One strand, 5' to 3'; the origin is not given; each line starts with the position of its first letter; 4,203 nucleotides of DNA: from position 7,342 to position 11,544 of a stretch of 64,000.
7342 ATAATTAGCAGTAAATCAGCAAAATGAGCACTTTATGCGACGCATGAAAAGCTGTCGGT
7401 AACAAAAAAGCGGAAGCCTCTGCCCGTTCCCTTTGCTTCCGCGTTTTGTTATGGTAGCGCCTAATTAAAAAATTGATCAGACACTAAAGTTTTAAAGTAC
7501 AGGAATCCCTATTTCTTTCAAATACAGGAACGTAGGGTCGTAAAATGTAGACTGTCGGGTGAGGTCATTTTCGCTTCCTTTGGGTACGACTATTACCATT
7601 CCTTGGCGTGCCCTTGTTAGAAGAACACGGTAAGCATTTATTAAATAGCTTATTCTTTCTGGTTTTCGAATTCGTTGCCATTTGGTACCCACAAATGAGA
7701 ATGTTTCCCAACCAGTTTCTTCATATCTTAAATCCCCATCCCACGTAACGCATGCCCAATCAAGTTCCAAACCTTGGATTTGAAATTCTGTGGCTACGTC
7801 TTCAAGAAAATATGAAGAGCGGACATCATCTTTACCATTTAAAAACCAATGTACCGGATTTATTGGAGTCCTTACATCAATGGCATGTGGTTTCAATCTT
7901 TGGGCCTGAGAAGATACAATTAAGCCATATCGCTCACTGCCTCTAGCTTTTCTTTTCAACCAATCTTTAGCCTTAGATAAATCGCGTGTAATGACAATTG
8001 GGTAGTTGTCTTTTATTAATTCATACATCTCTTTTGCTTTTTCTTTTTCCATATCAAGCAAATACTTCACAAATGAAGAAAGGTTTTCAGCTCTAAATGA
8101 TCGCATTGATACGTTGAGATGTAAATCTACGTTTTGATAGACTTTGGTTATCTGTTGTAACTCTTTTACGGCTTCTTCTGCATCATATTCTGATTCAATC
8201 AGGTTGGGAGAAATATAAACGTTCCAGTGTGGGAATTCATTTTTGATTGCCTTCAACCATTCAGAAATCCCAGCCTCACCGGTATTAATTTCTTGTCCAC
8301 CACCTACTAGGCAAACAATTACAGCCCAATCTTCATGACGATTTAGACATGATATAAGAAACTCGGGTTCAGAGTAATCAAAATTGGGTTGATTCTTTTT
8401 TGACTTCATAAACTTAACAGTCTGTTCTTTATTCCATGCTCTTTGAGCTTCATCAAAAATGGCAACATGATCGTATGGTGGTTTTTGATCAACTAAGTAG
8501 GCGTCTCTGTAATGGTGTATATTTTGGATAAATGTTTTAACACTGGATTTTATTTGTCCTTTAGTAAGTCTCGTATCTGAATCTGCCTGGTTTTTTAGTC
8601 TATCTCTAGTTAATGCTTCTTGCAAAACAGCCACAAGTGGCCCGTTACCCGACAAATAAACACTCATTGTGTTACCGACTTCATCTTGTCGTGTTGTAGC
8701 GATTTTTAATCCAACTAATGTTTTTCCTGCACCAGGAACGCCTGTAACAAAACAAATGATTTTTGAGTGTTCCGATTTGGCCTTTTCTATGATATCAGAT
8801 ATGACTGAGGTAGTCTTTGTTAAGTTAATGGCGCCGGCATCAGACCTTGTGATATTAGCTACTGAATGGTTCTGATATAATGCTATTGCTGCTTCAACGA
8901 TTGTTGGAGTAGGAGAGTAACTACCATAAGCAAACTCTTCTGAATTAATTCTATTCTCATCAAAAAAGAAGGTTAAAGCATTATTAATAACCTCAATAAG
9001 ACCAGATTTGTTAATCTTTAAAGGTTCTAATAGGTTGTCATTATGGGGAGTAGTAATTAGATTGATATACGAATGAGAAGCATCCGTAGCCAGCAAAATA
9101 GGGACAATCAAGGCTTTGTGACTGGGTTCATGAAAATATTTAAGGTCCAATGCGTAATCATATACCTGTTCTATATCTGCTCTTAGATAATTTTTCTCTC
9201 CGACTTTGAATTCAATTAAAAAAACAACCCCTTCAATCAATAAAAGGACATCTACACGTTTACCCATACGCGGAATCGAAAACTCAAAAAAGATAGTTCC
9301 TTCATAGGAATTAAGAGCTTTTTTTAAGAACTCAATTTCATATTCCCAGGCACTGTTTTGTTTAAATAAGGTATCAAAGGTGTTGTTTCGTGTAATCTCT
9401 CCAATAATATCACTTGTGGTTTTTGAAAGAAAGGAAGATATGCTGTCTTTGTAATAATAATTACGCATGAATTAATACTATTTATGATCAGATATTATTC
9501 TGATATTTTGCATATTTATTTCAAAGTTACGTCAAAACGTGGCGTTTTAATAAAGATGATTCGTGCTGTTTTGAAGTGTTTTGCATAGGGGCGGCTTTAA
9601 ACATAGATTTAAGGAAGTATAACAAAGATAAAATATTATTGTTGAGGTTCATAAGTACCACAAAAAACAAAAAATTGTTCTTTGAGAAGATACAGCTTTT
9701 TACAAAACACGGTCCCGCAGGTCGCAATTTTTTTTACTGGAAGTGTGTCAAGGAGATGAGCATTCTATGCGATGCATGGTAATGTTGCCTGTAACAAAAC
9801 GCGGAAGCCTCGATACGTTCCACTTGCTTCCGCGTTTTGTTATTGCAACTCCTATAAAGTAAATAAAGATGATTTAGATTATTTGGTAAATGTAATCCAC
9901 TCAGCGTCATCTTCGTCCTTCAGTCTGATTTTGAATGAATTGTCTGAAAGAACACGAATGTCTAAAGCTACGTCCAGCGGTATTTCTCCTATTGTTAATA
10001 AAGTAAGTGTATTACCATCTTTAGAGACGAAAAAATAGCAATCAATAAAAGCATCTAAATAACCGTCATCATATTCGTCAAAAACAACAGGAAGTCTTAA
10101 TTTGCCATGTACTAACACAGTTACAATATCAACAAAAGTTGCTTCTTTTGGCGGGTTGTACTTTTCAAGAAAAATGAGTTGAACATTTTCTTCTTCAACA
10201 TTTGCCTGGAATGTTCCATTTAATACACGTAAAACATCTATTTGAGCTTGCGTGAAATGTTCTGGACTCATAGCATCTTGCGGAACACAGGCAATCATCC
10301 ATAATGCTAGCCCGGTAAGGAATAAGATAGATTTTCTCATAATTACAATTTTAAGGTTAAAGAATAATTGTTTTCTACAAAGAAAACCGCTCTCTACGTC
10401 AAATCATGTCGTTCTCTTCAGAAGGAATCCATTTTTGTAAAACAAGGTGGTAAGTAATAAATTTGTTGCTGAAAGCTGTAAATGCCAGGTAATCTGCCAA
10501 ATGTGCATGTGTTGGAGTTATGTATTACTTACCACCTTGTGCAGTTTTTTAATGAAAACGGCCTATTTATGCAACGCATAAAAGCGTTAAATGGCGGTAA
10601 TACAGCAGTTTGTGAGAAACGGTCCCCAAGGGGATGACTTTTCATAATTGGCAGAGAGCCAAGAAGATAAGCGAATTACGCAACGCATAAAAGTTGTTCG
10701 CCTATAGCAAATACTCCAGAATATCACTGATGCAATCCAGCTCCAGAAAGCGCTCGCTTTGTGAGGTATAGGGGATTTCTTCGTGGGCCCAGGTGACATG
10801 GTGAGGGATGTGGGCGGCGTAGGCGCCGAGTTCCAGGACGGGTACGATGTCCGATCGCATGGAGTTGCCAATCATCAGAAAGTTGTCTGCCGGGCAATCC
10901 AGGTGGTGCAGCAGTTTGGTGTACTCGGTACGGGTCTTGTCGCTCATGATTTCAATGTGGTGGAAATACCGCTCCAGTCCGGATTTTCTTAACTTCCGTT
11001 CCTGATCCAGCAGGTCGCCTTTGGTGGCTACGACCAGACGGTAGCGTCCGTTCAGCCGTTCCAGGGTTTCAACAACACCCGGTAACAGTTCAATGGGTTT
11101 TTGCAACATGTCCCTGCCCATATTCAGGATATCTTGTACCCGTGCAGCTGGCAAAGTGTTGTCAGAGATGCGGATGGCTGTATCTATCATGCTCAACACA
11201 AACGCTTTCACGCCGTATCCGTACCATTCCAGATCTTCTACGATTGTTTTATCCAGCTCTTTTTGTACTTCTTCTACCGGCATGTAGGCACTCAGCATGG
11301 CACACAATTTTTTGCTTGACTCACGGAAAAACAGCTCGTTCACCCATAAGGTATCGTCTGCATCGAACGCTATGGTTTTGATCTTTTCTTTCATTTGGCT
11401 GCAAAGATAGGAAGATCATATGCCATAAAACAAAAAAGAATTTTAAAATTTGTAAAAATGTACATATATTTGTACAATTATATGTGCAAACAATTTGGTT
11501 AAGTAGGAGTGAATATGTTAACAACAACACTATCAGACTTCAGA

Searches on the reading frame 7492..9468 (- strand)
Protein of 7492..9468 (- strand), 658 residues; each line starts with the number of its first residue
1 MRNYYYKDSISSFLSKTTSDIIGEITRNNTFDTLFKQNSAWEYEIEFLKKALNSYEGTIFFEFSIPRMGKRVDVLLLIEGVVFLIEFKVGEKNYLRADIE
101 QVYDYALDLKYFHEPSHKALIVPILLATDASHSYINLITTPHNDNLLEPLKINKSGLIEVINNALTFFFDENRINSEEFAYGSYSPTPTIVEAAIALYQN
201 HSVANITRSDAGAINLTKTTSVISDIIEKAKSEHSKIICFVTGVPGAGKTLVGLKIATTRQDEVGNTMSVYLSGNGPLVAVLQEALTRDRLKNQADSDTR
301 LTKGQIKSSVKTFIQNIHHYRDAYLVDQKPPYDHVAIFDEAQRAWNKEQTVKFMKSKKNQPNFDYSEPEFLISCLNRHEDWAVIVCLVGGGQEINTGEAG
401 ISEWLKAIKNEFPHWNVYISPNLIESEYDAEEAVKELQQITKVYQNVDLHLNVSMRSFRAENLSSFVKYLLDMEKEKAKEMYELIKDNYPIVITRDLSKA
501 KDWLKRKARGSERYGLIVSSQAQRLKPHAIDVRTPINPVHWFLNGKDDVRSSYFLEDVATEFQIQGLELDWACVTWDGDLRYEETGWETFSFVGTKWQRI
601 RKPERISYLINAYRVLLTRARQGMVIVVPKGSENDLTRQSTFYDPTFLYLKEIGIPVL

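Call 5: search_protein_families(library=pfam, proteins=[window:7492-9468:-], max_evalue=0.01)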
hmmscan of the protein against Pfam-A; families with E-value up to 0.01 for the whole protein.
window:7492-9468:- (658 aa): 2 families
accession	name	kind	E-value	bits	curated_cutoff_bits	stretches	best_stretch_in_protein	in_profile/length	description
PF09848.15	SLFN-g3_helicase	-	4.7e-82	276.5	24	1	238-629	3-353/354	Schlafen group 3, DNA/RNA helicase domain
PF13401.12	AAA_22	-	6.3e-05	23.7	27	1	236-352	5-102/130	AAA domain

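Call 6: search_protein_families(library=padloc, proteins=[window:7492-9468:-], max_evalue=0.01)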
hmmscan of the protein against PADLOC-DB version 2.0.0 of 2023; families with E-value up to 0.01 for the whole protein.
window:7492-9468:- (658 aa): 3 families
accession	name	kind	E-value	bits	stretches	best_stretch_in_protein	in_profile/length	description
PDLC05014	PDC-S41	-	3.1e-288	955.6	1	1-657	1-652/657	-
PDLC02350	AbiO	-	0.0044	13.8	0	227-263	191-219/468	AbiO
PDLC01759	Cas3b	-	0.0089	12.8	0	211-268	207-262/711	-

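Call 10: search_protein_families(library=ncbifam, proteins=[window:7492-9468:-], max_evalue=0.01)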
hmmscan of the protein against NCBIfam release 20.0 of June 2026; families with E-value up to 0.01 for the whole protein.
window:7492-9468:- (658 aa): 0 families

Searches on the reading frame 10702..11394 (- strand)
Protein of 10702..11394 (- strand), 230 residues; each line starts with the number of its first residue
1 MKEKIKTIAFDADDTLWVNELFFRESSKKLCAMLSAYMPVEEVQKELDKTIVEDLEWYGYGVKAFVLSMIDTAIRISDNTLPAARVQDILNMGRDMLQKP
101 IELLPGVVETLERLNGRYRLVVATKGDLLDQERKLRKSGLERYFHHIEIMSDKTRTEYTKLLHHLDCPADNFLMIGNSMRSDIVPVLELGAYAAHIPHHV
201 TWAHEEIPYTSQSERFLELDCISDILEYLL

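Call 96: find_encoding_contigs(protein=window:10702-11394:-, flank=10000, max_places=8)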
Protein window:10702-11394:- (230 aa): 24 contigs read that carry it; 7 places shown.
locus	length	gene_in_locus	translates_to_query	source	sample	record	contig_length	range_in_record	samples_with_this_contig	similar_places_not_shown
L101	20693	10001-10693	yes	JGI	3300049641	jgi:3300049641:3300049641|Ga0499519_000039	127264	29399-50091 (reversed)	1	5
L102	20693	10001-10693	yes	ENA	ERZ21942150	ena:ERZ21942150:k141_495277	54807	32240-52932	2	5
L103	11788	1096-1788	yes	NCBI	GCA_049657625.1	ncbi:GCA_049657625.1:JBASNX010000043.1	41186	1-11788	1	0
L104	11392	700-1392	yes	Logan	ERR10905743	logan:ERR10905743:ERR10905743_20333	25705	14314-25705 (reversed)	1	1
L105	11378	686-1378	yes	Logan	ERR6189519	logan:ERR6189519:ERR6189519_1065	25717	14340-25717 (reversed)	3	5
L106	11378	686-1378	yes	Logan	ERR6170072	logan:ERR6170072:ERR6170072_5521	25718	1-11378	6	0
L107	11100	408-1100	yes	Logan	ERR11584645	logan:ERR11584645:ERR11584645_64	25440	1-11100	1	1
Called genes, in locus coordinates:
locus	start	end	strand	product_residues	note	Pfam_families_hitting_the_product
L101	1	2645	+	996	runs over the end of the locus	PF19190:BACON_2, PF13004:BACON, PF19190:BACON_2, PF13004:BACON (weak), PF23598:LRR_14, PF00578:AhpC-TSA, PF08534:Redoxin, PF09471:Peptidase_M64, +4 more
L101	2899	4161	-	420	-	PF07804:HipA_C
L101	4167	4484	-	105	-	PF13560:HTH_31, PF01381:HTH_3 (weak)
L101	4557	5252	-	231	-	PF04397:LytTR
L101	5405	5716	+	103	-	PF01618:MotA_ExbB (weak)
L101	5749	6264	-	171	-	PF11848:DUF3368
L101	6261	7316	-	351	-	PF12844:HTH_19 (weak), PF01381:HTH_3, PF06114:Peptidase_M78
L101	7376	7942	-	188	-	PF01966:HD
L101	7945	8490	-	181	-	PF00881:Nitroreductase, PF14512:TM1586_NiRdase (weak), PF00881:Nitroreductase, PF14512:TM1586_NiRdase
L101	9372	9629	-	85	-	PF06769:YoeB_toxin, PF05016:ParE_toxin (weak)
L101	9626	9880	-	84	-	PF02604:PhdYeFM_antitox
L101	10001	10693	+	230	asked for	PF00702:Hydrolase, PF13419:HAD_2 (weak)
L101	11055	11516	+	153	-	-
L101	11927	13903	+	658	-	PF09848:SLFN-g3_helicase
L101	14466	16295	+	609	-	PF03235:GmrSD_N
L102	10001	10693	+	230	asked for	PF00702:Hydrolase, PF13419:HAD_2 (weak)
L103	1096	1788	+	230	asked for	PF00702:Hydrolase, PF13419:HAD_2 (weak)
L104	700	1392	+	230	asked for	PF00702:Hydrolase, PF13419:HAD_2 (weak)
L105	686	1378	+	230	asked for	PF00702:Hydrolase, PF13419:HAD_2 (weak)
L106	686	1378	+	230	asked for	PF00702:Hydrolase, PF13419:HAD_2 (weak)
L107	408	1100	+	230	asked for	PF00702:Hydrolase, PF13419:HAD_2 (weak)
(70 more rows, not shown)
